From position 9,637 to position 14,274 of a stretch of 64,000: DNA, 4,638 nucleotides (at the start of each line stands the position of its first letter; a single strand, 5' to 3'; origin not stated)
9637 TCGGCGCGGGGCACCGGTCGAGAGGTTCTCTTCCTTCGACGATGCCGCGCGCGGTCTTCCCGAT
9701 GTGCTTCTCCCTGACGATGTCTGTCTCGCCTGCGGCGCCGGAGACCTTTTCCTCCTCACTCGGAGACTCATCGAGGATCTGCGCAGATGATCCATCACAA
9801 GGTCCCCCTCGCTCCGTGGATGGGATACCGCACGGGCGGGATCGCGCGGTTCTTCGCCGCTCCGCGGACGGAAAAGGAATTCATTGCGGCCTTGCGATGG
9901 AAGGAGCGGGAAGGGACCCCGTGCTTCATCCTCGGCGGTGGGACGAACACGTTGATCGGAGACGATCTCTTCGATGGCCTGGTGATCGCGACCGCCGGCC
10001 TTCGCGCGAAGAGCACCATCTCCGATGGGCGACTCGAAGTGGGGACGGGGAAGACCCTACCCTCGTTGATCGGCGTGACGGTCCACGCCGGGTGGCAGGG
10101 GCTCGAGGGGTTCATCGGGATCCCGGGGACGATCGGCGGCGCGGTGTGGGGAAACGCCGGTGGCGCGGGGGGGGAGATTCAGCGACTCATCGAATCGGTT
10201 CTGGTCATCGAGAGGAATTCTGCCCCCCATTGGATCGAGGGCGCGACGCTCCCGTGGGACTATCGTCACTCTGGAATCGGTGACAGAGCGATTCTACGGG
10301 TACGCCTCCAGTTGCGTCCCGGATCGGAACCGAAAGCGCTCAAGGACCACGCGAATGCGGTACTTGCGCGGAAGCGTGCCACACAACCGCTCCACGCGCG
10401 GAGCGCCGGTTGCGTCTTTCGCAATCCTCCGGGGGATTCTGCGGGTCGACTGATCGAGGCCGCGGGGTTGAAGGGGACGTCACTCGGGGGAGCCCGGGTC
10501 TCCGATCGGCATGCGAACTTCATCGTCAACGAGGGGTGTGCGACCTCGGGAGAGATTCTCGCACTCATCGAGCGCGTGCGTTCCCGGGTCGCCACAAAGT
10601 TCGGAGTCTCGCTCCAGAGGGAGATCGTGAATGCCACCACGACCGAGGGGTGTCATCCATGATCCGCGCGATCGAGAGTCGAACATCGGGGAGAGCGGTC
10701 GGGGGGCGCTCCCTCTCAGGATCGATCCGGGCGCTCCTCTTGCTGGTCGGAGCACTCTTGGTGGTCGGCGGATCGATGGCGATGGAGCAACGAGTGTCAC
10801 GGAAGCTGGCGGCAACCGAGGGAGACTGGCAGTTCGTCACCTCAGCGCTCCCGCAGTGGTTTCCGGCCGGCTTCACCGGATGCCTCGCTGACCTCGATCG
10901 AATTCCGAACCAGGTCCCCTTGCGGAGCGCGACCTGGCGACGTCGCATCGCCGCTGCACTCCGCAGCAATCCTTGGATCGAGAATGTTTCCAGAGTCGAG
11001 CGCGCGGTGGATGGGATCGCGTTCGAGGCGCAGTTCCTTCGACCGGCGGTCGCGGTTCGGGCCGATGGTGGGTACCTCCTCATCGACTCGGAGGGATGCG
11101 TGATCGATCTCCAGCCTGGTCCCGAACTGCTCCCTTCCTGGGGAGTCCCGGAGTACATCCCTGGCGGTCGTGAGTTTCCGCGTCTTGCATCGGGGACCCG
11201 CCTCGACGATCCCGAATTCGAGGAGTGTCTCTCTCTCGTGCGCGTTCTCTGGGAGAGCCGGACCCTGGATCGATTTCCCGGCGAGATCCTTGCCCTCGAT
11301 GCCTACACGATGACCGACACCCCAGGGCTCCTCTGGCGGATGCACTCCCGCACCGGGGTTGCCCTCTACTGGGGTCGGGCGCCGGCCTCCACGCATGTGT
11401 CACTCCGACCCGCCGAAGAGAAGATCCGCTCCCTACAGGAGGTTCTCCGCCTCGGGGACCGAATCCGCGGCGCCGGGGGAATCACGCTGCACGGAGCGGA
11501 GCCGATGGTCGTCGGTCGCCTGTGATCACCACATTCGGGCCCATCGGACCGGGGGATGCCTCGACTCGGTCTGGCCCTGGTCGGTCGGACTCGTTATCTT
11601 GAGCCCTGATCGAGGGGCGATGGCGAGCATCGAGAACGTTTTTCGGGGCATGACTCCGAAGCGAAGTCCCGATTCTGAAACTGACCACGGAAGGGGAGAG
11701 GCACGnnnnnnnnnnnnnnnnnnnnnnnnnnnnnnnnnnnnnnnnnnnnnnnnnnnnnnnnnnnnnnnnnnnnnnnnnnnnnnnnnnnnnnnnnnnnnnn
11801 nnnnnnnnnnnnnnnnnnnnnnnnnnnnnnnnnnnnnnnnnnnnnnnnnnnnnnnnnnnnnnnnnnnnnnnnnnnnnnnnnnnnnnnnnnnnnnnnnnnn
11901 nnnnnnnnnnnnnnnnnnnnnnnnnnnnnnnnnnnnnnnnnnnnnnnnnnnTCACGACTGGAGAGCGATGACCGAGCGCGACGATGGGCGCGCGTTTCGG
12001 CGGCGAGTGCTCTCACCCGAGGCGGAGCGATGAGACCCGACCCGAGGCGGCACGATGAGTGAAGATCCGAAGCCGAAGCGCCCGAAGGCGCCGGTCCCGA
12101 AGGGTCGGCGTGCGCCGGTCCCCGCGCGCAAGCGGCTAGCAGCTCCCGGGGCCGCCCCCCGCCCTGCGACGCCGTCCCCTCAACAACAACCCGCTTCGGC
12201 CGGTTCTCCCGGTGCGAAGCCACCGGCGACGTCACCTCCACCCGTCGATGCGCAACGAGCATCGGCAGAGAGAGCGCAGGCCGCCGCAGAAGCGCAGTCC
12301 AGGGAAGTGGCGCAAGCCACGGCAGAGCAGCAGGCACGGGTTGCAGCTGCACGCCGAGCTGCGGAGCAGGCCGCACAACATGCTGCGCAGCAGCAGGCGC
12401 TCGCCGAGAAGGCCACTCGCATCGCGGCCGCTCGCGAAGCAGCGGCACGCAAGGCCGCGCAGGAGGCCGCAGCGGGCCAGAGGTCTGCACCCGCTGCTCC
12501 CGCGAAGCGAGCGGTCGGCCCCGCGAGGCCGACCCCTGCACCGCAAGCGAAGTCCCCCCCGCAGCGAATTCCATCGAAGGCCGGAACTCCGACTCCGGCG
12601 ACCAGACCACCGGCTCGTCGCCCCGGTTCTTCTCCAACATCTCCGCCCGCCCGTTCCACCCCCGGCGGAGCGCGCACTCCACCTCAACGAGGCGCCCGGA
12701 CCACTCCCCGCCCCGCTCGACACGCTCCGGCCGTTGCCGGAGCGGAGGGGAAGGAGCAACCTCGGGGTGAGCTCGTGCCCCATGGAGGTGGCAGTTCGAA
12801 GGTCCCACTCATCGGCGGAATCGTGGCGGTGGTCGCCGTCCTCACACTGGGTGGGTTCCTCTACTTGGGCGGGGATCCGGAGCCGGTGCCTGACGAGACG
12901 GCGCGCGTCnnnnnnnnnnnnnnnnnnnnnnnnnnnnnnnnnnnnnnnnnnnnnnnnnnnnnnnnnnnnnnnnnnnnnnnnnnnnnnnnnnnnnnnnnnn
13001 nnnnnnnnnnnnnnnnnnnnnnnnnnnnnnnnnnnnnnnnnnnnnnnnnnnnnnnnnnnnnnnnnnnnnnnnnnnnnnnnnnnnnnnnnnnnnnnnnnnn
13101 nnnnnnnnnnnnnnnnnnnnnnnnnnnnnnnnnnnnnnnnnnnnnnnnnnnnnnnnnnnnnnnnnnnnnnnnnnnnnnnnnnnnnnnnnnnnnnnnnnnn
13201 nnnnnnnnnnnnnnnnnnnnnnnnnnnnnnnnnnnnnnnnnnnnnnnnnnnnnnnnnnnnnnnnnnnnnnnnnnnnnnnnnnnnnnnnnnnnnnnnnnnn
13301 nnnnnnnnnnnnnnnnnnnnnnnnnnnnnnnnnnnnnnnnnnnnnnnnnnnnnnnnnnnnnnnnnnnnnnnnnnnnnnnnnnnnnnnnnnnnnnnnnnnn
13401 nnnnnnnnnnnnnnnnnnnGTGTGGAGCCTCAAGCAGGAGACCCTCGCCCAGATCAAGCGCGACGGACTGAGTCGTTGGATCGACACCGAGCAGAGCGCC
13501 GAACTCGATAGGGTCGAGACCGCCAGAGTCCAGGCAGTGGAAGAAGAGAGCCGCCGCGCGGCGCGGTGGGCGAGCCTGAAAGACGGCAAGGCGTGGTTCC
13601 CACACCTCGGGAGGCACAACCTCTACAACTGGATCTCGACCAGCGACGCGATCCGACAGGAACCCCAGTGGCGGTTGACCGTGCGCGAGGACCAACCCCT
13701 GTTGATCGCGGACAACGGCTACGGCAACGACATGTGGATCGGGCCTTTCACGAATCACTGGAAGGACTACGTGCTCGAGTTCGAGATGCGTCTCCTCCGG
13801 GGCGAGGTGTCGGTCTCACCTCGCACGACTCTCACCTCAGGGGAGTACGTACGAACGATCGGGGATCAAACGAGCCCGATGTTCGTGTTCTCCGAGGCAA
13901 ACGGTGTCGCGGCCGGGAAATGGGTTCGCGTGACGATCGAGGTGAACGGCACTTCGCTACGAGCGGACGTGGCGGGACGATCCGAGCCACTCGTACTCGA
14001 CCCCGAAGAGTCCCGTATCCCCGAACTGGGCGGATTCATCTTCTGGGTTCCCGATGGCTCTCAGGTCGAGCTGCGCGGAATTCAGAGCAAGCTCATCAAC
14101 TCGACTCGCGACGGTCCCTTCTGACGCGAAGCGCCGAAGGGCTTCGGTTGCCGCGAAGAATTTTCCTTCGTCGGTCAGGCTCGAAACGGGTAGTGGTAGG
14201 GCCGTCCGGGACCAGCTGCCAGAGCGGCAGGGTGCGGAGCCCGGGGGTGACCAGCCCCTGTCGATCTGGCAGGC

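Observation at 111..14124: Non-canonical dcw cluster: mraY, murD, ddl, ftsA and ftsZ absent in place; LysM protein inserted; ftsQ followed by an MshEN mini-protein and a large bitopic membrane protein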

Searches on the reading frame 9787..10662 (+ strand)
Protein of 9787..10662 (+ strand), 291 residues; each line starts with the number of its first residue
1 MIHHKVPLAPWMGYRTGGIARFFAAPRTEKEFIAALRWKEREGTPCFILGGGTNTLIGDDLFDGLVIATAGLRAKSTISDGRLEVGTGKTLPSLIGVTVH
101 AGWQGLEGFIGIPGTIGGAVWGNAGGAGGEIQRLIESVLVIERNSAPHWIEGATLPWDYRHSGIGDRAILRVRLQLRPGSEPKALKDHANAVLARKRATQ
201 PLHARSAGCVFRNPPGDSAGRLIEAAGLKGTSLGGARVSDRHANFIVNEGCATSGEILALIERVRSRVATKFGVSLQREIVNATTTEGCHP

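Call 3: search_protein_families(library=pfam, proteins=[window:9787-10662:+], max_evalue=0.01)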
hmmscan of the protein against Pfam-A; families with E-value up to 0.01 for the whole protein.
window:9787-10662:+ (291 aa): 2 families
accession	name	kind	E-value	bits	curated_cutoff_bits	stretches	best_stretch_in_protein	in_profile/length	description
PF02873.21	MurB_C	-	3.8e-33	114.1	27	1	186-280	3-96/99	UDP-N-acetylenolpyruvoylglucosamine reductase, C-terminal domain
PF01565.28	FAD_binding_4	-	1.6e-18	67.2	26.4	1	22-140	3-128/139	FAD binding domain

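Call 17: search_protein_families(library=ncbifam, proteins=[window:9787-10662:+], max_evalue=0.1)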
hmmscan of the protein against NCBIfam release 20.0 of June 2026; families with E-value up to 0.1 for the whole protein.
window:9787-10662:+ (291 aa): 7 families
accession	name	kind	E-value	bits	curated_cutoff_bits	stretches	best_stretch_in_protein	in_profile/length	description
NF010480.0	PRK13905.1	equivalog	9.2e-80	267.7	259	1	2-281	16-296/303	UDP-N-acetylmuramate dehydrogenase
TIGR00179.1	murB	equivalog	4.4e-60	203.4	144.5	1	8-280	1-286/290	UDP-N-acetylmuramate dehydrogenase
NF011245.0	PRK14651.1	equivalog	1.1e-54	185.4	224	1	5-270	6-258/273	UDP-N-acetylmuramate dehydrogenase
NF010479.0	PRK13904.1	equivalog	6.4e-40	137.2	273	1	46-281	35-256/258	UDP-N-acetylmuramate dehydrogenase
NF010478.0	PRK13903.1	equivalog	1.8e-39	135.7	231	2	3-184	16-201/362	UDP-N-acetylmuramate dehydrogenase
NF011242.0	PRK14648.1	equivalog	4.2e-37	128.1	426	2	164-283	221-341/354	UDP-N-acetylmuramate dehydrogenase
NF000755.0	PRK00046.1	equivalog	1.9e-33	115.6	277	2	3-183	5-193/343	UDP-N-acetylmuramate dehydrogenase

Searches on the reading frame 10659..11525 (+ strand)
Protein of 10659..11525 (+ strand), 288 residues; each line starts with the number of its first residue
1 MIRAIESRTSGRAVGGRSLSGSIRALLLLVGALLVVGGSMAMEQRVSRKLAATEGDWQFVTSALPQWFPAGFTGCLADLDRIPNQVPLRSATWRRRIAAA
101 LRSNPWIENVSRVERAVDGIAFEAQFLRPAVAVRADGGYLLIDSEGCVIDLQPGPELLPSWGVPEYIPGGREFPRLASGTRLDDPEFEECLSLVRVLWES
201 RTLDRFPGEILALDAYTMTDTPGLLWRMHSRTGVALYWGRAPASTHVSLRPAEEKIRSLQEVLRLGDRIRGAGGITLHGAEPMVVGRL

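Call 17: search_protein_families(library=ncbifam, proteins=[window:10659-11525:+], max_evalue=0.1)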
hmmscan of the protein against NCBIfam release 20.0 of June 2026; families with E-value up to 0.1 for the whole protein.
window:10659-11525:+ (288 aa): 0 families

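Call 22: find_homologous_proteins(query=window:10659-11525:+)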
Query window:10659-11525:+ (288 aa): 9 proteins with E <= 0.001 among 8000 candidates.
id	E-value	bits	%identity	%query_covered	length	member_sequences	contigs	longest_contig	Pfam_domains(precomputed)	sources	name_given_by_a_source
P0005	3.6e-187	638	100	100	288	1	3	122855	-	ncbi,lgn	-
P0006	2.5e-112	393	63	100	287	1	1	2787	-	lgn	-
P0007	4.5e-112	392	67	91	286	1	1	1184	-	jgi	jgi:hypothetical protein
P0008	7.5e-107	375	68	85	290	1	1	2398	-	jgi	jgi:hypothetical protein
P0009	7.6e-105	368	66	89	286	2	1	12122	-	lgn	-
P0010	1.4e-86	308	56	86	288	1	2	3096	-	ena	-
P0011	1.7e-83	298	52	91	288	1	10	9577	-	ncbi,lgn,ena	-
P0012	4.3e-82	293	52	95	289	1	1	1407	-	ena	-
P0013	9.4e-80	286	51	86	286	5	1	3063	-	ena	-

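Call 29: search_solved_structures(query=A3, max_evalue=10)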
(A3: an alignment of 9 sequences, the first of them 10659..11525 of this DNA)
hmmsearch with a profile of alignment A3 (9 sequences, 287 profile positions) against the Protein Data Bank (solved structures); distinct sequences matched with E-value up to 10: 1.
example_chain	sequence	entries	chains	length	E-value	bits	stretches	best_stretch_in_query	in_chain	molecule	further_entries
3fwb_C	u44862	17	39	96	1.1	11.2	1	95-148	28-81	Protein SUS1 | Transcription and mRNA export factor SUS1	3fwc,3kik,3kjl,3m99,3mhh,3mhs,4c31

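Call 33: find_related_loci(query=A3, collection=genome_contigs, flank=10000)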
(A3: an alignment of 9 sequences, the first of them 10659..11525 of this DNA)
Query A3 (288 aa) in genome_contigs; peptide patterns used: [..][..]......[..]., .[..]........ (x = any residue, [..] = any of these).
77 stretches matched a pattern; 2 encode a relative of the query (tblastn E <= 1e-3); 2 distinct loci.
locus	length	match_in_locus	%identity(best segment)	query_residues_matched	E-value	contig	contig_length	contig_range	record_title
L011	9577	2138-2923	52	26-287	2e-88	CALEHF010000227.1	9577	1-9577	MAG TPA_asm: uncultured bacterium isolate ERR2206785_bin.14_CONCOCT_v1.1_MAG genome assembly, contig: ERZ890425.779, who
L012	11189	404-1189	51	25-288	5e-80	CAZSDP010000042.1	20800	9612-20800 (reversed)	MAG TPA_asm: uncultured Planctomycetia bacterium isolate binchicken_co275_154 genome assembly, contig: NODE_3271_length_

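Call 37: predict_structure(alignment_id=A3)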
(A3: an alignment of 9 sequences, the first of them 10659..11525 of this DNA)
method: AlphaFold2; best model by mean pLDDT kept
length: 288 residues; sequences in the alignment: 9
mean_pLDDT: 75.7   pTM: 0.70
mean pLDDT of the five models: 75.7, 75.0, 71.8, 70.0, 61.8
residues with pLDDT >= 90: 70; 70-90: 135; 50-70: 62; < 50: 21
segments of 3 or more residues with pLDDT < 50: 1-19
pLDDT, mean of each block of 10 residues (from residue 1): 31 34 67 69 59 61 80 84 78 89 92 83 90 94 95 91 87 90 88 88 85 82 77 78 55 77 70 54 68
secondary structure, 60 per line:
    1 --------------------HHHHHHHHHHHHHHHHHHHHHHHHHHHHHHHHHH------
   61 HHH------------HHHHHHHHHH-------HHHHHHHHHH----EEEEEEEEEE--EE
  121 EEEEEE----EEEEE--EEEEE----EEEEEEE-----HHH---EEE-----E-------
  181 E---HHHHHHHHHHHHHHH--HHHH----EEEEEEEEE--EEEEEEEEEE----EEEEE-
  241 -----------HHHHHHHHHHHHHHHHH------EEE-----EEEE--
elements in order: H21-54 H76-85 H93-102 E107-116 E119-126 E131-135 E138-142 E147-153 E165-167 H185-199 H202-205 E210-218 E221-230 E235-239 H252-268 E275-277 E283-286

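Call 92: fold_search(model_id=the predicted structure, library=pdb)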
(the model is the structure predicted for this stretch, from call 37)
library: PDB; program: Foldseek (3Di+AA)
matches with E <= 10: 743; with E <= 0.001: 2
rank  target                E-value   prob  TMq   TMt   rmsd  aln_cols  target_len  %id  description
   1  6h9o_C                1.4e-04  1.00  0.34  0.45   7.0       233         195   13  Complex of the periplasmic domains of bacterial cell division proteins FtsQ and FtsB (released 2018-09-05)
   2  2vh1_B                2.7e-04  1.00  0.34  0.44   7.5       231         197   10  Crystal structure of bacterial cell division protein FtsQ from E.coli (released 2008-03-11)
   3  2vh2_B                1.7e-03  1.00  0.34  0.45   6.4       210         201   11  Crystal structure of cell divison protein FtsQ from Yersinia enterecolitica (released 2008-03-11)
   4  5csa_B                2.5e-02  0.20  0.17  0.07  22.9       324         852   13  Crystal structure of domains BT-BCCP-AC1-AC5 of yeast acetyl-CoA carboxylase (released 2015-10-28)
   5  8s7v_G                1.0e-01  0.30  0.14  0.26  10.9       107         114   12  Methyl-coenzyme M reductase activation complex binding to the A2 component (released 2025-02-26)
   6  3vh2                  1.5e-01  0.08  0.09  0.06  16.0        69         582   12  Crystal structure of Saccharomyces cerevisiae Atg7 (1-613) (released 2011-09-21)
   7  3a0t                  1.6e-01  0.13  0.14  0.23  13.9       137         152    9  Catalytic domain of histidine kinase ThkA (TM1359) in complex with ADP and Mg ion (trigonal) (released 2009-10-20)
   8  5csa_A                1.8e-01  0.12  0.18  0.08  23.8       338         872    9  Crystal structure of domains BT-BCCP-AC1-AC5 of yeast acetyl-CoA carboxylase (released 2015-10-28)
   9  6ve7_B                2.1e-01  0.14  0.13  0.07  14.1       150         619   13  The inner junction complex of Chlamydomonas reinhardtii doublet microtubule (released 2020-02-05)
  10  6e52_A                2.1e-01  0.08  0.13  0.14  16.2       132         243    8  Chimeric structure of Saccharomyces cerevisiae GCN4 leucine zipper fused to Staphylococcus aureus AgrC cytoplasmic his (released 2019-02-27)
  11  9jfj_B                2.2e-01  0.08  0.13  0.15  14.2       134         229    6  Crystal structure of the cytoplasmic domain of ZraS in ADP-bound form (released 2025-03-26)
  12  6e95_A                2.3e-01  0.07  0.13  0.14  14.8       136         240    7  Chimeric structure of Saccharomyces cerevisiae GCN4 leucine zipper fused to Staphylococcus aureus AgrC cytoplasmic his (released 2019-02-27)
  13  5cs4_A                2.6e-01  0.05  0.14  0.11  20.2       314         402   12  Crystal structure of domains AC3-AC5 of yeast acetyl-CoA carboxylase (released 2015-10-28)
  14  9uwz_A                2.8e-01  0.18  0.13  0.24  14.2        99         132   14  Crystal structure of the type III secretion chaperone VecA from Vibrio parahaemolyticus (released 2025-06-25)
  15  3a0z_B                2.8e-01  0.11  0.14  0.24  14.1       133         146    7  Catalytic domain of histidine kinase ThkA (TM1359) (nucleotide free form 4: isopropanol, orthorombic) (released 2009-10-20)
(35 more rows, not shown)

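Call 106: search_protein_families(library=pfam, alignment_id=A11, max_evalue=10)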
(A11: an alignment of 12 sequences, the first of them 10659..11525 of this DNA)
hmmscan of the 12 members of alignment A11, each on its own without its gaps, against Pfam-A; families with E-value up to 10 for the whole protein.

A. member 1, window:10659-11525:+ (288 aa): 0 families

B. families by the number of members that match (of 12 scanned): 2 families
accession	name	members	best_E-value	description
PF15864.10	PglL_A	1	0.1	Protein glycosylation ligase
PF13124.11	DUF3963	1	0.13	Protein of unknown function (DUF3963)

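Call 107: search_solved_structures(query=A11, max_evalue=10)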
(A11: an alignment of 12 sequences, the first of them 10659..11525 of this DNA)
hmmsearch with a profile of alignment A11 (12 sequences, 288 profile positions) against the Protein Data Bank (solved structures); distinct sequences matched with E-value up to 10: 1.
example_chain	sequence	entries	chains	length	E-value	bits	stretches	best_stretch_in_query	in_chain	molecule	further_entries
8a8k_A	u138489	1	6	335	0.3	12.9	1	94-146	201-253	PAP phosphatase from Methanothermococcus thermolithotrophicus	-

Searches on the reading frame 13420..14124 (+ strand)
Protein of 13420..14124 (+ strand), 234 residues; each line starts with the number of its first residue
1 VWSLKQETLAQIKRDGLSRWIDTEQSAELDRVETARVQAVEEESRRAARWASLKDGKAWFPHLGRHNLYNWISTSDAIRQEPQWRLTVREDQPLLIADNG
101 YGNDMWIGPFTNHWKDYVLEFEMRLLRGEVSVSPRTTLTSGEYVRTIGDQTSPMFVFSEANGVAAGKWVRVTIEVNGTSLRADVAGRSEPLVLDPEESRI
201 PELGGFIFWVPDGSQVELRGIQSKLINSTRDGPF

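Call 68: search_protein_families(library=pfam, alignment_id=A8, max_evalue=10)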
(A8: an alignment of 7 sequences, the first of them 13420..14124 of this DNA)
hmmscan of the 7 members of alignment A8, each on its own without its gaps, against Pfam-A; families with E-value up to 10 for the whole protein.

A. member 1, window:13420-14124:+ (234 aa): 1 family
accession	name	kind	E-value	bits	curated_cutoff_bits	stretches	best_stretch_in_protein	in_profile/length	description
PF00054.30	Laminin_G_1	-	0.25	12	24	1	153-197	41-84/131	Laminin G domain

B. families by the number of members that match (of 7 scanned): 4 families
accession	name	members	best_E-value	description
PF00054.30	Laminin_G_1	3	0.0075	Laminin G domain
PF06439.18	3keto-disac_hyd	2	0.00017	3-keto-disaccharide hydrolase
PF02210.31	Laminin_G_2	1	0.077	Laminin G domain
PF16871.11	DUF5077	1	0.087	Domain of unknown function (DUF5077)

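Call 69: search_solved_structures(query=A8, max_evalue=10)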
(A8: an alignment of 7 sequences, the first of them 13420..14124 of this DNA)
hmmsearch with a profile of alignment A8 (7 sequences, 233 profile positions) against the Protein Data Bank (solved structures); distinct sequences matched with E-value up to 10: 3.
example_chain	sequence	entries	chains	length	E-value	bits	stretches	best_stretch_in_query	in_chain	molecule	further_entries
6m9m_A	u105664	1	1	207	0.48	12.9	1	12-81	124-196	AlkD2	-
4x8q_A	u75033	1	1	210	0.5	12.9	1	12-81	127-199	Uncharacterized protein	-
3l9t_A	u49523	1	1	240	0.67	12.5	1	12-81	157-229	Putative uncharacterized protein smu.31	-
